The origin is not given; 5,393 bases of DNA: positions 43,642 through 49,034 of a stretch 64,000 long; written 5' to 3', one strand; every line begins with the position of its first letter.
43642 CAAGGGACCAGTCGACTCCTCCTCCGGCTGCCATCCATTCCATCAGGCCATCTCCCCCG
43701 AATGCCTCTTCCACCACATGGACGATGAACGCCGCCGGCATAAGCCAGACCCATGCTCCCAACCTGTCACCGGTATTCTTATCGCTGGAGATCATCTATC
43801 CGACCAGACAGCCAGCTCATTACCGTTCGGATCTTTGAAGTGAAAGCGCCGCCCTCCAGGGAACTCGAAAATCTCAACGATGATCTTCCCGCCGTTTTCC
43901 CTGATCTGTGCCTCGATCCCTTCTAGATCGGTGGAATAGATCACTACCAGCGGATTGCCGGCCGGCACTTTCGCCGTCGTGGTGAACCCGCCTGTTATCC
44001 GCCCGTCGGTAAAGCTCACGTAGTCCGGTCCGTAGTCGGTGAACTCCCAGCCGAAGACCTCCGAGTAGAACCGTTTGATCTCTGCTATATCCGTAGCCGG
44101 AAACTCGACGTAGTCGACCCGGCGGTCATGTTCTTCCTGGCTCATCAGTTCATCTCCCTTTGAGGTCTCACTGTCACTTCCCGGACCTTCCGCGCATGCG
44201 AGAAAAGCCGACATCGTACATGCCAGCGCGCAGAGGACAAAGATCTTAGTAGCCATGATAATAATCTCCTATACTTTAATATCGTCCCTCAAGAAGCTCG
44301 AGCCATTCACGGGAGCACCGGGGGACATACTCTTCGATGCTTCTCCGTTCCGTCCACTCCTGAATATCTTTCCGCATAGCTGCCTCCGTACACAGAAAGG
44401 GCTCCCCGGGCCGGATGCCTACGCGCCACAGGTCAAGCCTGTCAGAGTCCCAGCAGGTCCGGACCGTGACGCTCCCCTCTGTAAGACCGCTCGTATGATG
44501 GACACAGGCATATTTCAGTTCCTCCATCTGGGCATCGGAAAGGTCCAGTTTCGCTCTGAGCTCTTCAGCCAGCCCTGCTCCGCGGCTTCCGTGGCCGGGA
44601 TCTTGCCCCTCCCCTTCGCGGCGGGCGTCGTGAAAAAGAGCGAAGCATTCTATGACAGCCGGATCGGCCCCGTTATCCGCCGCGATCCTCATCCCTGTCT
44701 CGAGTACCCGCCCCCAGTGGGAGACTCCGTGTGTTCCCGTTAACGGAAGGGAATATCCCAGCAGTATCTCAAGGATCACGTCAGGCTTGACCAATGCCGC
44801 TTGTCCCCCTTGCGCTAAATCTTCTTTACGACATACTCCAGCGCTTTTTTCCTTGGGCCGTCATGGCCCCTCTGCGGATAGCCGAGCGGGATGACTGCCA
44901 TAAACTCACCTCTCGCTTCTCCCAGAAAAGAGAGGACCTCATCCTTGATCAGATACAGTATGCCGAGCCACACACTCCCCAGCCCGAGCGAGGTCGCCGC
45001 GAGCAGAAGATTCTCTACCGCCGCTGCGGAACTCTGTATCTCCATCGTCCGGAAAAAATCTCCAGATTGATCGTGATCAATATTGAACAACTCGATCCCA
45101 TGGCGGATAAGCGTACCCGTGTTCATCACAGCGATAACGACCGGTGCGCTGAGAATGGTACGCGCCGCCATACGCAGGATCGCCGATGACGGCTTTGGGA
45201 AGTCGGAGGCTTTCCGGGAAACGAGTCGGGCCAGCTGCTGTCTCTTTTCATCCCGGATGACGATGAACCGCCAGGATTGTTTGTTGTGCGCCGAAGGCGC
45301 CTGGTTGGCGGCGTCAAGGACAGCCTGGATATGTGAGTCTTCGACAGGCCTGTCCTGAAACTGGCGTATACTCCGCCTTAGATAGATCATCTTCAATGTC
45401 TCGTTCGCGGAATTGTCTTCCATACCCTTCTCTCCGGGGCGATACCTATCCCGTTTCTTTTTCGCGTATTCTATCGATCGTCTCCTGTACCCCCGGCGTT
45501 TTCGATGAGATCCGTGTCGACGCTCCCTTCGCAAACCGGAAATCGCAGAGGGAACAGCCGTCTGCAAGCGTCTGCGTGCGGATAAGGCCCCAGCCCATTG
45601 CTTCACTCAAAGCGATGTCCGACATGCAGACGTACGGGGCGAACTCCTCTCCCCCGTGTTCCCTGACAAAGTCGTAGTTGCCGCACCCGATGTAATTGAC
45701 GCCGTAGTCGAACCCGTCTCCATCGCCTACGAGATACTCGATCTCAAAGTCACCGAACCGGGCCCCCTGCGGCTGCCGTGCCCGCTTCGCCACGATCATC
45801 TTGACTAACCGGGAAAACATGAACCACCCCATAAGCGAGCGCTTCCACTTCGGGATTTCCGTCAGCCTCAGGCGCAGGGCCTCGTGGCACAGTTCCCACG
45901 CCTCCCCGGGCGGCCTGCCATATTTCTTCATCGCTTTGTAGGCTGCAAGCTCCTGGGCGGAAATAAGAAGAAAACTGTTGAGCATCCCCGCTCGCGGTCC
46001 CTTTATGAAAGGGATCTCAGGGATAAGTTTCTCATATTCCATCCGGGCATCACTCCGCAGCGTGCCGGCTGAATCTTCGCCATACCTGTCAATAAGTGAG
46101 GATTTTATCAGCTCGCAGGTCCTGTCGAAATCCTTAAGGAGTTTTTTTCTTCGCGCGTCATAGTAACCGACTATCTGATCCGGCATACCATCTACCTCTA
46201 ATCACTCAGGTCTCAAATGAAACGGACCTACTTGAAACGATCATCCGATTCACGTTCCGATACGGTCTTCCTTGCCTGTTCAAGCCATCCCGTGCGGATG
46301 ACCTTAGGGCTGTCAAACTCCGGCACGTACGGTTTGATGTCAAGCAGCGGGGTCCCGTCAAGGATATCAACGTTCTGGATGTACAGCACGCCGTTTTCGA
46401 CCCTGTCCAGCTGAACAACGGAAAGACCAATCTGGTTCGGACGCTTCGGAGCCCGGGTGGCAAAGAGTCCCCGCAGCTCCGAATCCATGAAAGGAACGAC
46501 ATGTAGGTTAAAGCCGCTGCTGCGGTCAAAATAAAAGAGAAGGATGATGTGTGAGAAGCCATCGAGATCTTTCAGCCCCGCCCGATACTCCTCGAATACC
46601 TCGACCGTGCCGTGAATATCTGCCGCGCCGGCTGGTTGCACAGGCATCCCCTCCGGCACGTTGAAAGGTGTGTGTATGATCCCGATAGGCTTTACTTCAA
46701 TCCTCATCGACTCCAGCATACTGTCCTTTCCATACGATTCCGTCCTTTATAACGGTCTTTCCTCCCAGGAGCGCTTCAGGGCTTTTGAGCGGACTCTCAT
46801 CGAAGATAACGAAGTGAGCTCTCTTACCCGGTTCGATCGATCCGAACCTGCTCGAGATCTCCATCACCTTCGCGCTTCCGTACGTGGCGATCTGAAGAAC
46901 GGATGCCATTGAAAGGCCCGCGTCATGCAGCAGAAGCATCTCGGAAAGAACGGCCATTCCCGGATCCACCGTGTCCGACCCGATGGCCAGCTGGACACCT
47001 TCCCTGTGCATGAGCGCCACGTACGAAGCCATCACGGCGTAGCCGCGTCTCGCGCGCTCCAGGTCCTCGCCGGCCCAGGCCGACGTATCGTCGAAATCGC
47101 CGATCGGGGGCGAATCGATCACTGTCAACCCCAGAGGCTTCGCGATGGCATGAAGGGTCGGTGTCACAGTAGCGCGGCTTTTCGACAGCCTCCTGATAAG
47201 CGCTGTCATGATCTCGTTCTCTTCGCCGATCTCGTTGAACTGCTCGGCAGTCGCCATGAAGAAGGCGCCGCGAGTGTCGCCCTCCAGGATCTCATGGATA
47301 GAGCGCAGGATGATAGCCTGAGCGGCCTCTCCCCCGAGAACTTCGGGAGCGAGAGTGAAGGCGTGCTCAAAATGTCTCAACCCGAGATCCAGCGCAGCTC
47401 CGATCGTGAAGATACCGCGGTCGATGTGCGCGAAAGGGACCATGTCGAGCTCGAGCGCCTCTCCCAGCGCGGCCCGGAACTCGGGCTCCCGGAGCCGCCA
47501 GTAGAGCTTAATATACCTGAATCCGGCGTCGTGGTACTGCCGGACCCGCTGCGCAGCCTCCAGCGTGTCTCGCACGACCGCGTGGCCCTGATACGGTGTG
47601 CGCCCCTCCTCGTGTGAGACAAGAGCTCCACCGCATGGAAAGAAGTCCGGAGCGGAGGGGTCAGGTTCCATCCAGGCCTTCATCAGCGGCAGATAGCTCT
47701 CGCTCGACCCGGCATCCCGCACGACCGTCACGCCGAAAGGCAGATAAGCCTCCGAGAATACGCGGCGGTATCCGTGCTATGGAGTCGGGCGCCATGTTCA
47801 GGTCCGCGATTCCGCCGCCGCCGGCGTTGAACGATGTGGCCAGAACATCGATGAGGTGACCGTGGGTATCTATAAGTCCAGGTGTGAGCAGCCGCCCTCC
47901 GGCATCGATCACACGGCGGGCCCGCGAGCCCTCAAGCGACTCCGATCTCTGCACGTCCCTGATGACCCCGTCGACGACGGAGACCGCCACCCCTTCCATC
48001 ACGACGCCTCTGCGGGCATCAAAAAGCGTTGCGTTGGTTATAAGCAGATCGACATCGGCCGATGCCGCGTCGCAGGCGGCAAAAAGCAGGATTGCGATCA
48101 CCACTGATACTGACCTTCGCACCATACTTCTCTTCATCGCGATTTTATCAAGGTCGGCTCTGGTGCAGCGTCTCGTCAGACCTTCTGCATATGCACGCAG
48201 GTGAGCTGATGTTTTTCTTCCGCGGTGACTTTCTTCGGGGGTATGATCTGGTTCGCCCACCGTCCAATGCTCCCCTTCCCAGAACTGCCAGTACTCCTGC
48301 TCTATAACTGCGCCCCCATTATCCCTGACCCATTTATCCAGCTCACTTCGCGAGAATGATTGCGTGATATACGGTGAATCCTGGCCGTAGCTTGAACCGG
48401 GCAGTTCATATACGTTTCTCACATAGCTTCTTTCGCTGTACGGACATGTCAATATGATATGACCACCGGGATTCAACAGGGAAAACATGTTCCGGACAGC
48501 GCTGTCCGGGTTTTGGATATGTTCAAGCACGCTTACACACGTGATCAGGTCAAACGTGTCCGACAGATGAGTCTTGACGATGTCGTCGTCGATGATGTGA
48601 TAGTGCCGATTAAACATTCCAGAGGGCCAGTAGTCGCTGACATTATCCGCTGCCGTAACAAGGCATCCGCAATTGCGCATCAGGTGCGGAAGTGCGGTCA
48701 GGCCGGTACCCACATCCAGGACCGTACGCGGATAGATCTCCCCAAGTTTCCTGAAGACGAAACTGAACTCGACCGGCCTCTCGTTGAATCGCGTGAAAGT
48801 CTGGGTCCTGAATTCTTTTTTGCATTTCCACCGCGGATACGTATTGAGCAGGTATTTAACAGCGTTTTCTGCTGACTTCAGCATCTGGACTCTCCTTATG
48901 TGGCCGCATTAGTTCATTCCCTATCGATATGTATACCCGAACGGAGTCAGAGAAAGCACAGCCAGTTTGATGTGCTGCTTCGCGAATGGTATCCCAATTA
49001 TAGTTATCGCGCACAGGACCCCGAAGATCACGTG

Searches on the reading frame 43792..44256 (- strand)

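Call 67: search_protein_families(library=pfam, proteins=[window:43792-44256:-], max_evalue=0.001)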
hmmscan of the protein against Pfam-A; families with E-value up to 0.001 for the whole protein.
window:43792-44256:- (154 aa): 2 families
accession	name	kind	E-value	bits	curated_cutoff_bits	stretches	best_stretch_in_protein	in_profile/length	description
PF00903.31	Glyoxalase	-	3.1e-11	44.2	20.6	1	46-149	1-120/121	Glyoxalase/Bleomycin resistance protein/Dioxygenase superfamily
PF18029.7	Glyoxalase_6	-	0.0008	20.5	23.6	0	53-150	5-105/106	Glyoxalase-like domain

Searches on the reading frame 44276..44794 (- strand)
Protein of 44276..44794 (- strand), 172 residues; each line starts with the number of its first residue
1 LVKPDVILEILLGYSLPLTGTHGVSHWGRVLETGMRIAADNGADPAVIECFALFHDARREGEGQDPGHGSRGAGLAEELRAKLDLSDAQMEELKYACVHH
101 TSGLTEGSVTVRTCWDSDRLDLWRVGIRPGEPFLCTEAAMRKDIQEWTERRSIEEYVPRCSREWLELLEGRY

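Call 67: search_protein_families(library=pfam, proteins=[window:44276-44794:-], max_evalue=0.001)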
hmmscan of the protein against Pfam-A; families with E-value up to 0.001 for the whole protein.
window:44276-44794:- (172 aa): 1 family
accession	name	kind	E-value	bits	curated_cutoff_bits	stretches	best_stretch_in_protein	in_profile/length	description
PF01966.28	HD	-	0.00019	22.1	22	1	25-104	3-89/116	HD domain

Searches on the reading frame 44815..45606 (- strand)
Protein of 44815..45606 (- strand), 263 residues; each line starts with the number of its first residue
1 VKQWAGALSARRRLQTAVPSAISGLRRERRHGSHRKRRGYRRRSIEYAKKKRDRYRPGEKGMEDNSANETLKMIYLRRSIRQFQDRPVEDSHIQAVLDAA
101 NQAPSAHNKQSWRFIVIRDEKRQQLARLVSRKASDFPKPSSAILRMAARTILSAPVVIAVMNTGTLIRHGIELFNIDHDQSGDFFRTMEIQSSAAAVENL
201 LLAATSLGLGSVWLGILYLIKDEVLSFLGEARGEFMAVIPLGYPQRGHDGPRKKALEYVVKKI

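Call 67: search_protein_families(library=pfam, proteins=[window:44815-45606:-], max_evalue=0.001)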
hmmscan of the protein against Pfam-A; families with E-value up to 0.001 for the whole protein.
window:44815-45606:- (263 aa): 2 families
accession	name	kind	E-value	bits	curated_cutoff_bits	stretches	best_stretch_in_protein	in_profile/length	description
PF00881.29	Nitroreductase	-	4.3e-31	108.8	23.5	1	77-243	4-167/167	Nitroreductase family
PF14512.11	TM1586_NiRdase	-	1.4e-12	48.2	27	1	197-258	88-147/215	Putative TM nitroreductase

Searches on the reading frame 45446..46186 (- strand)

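Call 67: search_protein_families(library=pfam, proteins=[window:45446-46186:-], max_evalue=0.001)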
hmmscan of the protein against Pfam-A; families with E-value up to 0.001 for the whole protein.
window:45446-46186:- (246 aa): 1 family
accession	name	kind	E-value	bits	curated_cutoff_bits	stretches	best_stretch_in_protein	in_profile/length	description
PF14196.11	ATC_hydrolase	-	1.4e-12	49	28.1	1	81-218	11-145/145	L-2-amino-thiazoline-4-carboxylic acid hydrolase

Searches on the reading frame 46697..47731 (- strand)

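Call 67: search_protein_families(library=pfam, proteins=[window:46697-47731:-], max_evalue=0.001)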
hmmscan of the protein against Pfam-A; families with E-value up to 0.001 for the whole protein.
window:46697-47731:- (344 aa): 2 families
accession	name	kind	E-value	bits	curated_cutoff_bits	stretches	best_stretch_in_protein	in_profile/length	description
PF01979.26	Amidohydro_1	-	6.3e-12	45.8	25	1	240-327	237-335/345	Amidohydrolase family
PF07969.17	Amidohydro_3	-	3.4e-09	37.2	29.7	1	233-331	356-468/472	Amidohydrolase family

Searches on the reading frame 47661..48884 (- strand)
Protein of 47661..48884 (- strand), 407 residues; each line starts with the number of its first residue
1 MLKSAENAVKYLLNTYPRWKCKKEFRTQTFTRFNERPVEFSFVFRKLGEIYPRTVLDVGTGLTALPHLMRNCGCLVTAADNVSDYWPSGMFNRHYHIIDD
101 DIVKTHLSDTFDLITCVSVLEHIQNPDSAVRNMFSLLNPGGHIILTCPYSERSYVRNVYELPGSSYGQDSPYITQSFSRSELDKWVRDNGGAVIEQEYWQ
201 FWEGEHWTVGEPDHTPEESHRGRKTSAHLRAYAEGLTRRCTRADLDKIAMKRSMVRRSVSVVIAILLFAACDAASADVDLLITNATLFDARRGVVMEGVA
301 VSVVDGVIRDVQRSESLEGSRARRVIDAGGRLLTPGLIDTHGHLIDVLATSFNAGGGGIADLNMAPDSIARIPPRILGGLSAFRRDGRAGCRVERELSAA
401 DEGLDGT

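Call 67: search_protein_families(library=pfam, proteins=[window:47661-48884:-], max_evalue=0.001)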
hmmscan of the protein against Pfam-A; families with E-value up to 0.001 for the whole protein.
window:47661-48884:- (407 aa): 6 families
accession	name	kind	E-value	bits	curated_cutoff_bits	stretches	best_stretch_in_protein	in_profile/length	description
PF13489.12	Methyltransf_23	-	7.6e-16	58.7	27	1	50-195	21-163/164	Methyltransferase domain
PF08241.18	Methyltransf_11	-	1.5e-09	38.8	21.2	1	56-145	1-95/95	Methyltransferase domain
PF08242.18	Methyltransf_12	-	7.7e-09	36.6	30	1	95-143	51-98/98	Methyltransferase domain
PF13847.12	Methyltransf_31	-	2.2e-07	31.1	27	1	104-162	65-126/145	Methyltransferase domain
PF13649.12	Methyltransf_25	-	1.5e-06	29.2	27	1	55-141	1-97/97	Methyltransferase domain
PF07969.17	Amidohydro_3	-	1.4e-05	25.3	29.7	1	324-348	1-25/472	Amidohydrolase family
